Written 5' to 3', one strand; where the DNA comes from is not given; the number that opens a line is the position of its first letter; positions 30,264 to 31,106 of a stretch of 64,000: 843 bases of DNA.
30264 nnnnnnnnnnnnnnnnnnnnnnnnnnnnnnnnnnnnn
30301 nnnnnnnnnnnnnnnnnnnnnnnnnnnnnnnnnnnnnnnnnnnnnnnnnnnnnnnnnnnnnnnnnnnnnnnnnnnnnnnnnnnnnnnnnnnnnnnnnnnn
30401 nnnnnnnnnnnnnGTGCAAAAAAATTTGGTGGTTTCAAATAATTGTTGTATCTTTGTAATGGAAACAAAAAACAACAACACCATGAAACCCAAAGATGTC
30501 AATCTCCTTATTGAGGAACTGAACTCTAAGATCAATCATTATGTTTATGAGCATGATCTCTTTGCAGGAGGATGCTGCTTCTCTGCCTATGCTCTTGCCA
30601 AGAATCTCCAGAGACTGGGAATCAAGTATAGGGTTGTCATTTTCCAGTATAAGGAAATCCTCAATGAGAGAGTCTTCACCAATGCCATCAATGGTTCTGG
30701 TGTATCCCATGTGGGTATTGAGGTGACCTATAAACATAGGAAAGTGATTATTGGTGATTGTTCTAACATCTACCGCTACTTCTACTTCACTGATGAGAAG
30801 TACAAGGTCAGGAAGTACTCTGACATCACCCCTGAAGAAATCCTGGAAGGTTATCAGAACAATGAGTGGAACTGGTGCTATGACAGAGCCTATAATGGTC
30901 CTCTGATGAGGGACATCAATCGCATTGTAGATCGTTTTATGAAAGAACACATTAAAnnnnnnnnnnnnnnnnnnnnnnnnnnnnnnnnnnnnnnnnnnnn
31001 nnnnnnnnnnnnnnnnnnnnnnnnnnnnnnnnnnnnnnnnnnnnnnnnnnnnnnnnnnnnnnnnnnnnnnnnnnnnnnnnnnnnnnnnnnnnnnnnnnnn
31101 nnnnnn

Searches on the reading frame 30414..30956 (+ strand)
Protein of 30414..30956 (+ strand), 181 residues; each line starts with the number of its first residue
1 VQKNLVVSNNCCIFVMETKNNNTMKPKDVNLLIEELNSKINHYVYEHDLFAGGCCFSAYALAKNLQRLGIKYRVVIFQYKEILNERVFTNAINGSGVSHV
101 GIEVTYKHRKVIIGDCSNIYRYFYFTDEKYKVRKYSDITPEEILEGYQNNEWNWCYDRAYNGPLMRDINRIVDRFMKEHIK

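Call 12: search_protein_families(library=pfam, proteins=[window:30414-30956:+], max_evalue=0.01)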
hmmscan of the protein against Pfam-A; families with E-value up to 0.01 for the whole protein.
window:30414-30956:+ (181 aa): 1 family
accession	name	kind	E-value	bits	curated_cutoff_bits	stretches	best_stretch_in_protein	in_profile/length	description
PF08323.17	Glyco_transf_5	-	0.0087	16.2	22.7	0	57-133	21-94/239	Starch synthase catalytic domain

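Call 13: search_protein_families(library=phrogs, proteins=[window:30414-30956:+], max_evalue=0.001)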
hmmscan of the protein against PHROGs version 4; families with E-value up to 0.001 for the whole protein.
window:30414-30956:+ (181 aa): 0 families
